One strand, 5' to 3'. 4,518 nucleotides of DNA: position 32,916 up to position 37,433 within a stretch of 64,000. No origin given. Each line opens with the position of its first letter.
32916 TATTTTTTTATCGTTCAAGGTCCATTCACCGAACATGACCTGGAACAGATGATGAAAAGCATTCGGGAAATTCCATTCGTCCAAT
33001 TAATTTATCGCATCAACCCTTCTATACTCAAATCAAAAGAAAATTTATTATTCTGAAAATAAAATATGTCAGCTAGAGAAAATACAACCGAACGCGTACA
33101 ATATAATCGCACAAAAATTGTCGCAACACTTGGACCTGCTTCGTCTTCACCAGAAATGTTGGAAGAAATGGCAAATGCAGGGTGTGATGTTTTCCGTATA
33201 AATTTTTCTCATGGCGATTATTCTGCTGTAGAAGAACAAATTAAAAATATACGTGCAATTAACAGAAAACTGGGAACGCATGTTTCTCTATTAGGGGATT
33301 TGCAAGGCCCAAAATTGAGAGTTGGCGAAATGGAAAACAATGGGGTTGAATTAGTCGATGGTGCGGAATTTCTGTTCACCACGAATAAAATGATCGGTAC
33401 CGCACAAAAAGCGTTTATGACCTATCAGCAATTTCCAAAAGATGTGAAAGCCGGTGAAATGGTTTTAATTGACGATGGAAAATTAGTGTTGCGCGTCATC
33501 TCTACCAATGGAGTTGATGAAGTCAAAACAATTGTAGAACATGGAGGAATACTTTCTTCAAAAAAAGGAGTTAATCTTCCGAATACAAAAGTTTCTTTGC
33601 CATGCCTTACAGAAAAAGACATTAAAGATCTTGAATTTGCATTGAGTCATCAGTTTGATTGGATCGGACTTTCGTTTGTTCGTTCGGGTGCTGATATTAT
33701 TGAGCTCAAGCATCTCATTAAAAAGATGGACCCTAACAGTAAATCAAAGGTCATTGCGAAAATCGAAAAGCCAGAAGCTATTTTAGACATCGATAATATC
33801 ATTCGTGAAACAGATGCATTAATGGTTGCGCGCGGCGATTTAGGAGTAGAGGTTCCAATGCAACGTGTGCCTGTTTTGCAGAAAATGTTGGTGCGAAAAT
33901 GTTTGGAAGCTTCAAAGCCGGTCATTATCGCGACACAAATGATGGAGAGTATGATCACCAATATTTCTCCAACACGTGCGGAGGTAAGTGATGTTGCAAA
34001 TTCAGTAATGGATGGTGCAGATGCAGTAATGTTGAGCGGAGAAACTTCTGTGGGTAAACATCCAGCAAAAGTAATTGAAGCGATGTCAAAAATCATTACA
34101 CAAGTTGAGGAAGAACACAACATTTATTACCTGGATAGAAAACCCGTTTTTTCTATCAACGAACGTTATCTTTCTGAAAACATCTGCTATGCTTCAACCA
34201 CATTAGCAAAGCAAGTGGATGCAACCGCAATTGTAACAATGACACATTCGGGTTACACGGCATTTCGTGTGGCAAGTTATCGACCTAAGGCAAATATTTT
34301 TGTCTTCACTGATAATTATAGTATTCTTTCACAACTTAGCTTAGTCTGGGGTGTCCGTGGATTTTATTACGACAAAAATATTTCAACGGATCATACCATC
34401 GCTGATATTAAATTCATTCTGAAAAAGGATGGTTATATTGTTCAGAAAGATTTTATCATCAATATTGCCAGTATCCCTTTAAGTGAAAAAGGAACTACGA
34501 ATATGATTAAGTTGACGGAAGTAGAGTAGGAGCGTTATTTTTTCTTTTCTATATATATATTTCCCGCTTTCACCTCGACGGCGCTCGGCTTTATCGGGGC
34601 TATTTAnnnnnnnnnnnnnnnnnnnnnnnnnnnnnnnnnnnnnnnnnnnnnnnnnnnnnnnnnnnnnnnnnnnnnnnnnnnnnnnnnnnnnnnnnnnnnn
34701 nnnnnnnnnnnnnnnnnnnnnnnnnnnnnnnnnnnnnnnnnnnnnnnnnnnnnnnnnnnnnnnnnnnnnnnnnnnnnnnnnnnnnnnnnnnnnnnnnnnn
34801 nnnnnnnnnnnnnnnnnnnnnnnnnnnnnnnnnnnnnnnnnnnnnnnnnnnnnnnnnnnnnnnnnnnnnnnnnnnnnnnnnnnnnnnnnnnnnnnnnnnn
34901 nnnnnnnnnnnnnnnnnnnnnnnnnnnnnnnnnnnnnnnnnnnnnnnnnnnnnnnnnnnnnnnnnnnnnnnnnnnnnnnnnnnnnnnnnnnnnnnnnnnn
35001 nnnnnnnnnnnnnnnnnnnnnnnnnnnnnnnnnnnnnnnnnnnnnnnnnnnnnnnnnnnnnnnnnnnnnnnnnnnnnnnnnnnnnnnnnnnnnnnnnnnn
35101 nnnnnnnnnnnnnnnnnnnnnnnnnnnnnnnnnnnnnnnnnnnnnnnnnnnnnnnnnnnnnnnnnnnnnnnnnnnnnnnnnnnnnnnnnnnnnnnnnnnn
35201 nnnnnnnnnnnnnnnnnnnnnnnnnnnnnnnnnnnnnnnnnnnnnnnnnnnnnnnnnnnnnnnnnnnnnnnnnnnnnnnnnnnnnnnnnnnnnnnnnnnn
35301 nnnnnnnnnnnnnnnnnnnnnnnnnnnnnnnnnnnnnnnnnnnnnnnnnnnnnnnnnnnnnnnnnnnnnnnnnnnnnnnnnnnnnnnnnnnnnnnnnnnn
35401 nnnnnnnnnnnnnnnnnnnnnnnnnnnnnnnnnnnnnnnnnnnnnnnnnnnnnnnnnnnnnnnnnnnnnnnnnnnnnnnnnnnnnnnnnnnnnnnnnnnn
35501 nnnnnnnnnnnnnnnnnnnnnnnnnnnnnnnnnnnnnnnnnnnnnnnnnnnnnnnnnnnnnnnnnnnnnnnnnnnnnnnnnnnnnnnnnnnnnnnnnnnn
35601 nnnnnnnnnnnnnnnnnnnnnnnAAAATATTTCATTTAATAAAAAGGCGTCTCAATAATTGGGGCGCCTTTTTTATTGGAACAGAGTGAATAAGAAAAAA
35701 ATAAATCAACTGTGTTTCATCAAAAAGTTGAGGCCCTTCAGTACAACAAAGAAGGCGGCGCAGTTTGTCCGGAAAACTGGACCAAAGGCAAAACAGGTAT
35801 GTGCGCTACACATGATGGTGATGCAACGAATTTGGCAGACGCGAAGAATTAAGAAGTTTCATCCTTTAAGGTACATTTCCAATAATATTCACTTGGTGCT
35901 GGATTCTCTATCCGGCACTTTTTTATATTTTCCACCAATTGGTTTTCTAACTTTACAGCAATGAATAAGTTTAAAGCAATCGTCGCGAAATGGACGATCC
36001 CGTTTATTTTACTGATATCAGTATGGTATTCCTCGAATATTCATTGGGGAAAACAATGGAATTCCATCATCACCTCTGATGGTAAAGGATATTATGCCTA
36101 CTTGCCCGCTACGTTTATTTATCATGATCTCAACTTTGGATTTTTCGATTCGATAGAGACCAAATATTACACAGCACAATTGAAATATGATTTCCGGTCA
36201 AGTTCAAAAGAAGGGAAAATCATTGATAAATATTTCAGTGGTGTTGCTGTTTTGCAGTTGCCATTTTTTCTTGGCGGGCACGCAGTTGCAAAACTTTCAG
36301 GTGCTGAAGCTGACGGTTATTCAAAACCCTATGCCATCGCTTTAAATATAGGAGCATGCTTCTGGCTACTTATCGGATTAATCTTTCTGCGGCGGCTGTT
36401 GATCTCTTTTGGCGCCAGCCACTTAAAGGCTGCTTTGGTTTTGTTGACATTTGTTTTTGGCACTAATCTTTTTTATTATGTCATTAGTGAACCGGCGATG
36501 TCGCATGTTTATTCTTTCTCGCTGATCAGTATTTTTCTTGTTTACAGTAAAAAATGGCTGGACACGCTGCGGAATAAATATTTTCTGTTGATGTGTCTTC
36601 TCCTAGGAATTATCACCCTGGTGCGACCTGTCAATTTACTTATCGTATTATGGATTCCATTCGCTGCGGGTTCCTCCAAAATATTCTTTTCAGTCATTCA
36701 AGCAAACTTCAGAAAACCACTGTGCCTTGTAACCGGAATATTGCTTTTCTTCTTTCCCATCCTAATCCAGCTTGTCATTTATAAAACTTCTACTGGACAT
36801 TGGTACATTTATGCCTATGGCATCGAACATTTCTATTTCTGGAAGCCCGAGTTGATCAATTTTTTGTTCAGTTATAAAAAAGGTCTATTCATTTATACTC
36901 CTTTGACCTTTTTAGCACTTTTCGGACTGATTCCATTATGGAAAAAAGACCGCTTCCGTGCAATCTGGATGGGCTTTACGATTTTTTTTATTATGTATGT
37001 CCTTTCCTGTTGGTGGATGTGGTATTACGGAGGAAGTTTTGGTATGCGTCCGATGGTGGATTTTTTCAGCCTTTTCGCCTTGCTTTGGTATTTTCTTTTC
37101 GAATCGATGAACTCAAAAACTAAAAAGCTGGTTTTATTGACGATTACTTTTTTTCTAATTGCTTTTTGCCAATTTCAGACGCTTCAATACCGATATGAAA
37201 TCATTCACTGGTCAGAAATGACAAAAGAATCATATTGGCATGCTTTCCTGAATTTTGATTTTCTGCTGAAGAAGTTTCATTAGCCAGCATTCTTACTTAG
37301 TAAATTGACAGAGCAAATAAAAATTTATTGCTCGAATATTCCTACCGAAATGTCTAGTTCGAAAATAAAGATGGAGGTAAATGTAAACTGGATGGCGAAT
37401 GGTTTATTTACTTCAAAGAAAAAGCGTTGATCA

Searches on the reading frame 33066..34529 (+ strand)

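Call 85: search_protein_families(library=pfam, proteins=[window:33066-34529:+], max_evalue=0.001)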
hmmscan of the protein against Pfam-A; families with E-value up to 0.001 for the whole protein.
window:33066-34529:+ (487 aa): 3 families
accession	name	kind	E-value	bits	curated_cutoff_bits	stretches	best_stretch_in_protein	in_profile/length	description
PF00224.27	PK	-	7.2e-115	384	30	1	14-336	2-327/328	Pyruvate kinase, barrel domain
PF02887.21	PK_C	-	3.3e-29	101.7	28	1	371-483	1-113/114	Pyruvate kinase, alpha/beta domain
PF03328.21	HpcH_HpaI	-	1.2e-05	25.2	25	0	186-291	75-181/221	HpcH/HpaI aldolase/citrate lyase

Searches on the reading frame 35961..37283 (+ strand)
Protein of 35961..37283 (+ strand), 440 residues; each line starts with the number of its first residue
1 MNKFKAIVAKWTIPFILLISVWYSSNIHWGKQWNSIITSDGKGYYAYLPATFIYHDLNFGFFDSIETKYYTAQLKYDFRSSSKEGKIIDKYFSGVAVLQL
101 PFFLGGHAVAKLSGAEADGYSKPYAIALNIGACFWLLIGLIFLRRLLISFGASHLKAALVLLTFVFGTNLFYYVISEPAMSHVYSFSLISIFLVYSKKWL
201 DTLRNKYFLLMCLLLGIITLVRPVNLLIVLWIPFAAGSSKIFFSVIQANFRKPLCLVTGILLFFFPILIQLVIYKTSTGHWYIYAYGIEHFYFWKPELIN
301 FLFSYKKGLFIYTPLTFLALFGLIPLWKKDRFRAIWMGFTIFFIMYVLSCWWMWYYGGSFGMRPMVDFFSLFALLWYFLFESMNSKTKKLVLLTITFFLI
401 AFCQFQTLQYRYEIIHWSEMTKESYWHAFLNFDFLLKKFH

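Call 5: search_protein_families(library=pfam, proteins=[window:35961-37283:+], max_evalue=0.1)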
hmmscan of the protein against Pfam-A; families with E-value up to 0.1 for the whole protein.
window:35961-37283:+ (440 aa): 1 family
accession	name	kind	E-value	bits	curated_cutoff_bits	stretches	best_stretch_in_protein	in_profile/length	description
PF20176.3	DUF6541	-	0.0049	15.6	29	1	127-350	186-412/646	Family of unknown function (DUF6541)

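Call 6: search_protein_families(library=ncbifam, proteins=[window:35961-37283:+], max_evalue=0.1)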
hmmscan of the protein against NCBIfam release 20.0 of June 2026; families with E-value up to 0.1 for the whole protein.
window:35961-37283:+ (440 aa): 1 family
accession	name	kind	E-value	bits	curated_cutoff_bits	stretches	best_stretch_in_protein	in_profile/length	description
NF047440.1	LA3751_2_3_fam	subfamily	1.9e-08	33.6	200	1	134-413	107-388/460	LA_3751/LA_3752 family putative glycosyltransferase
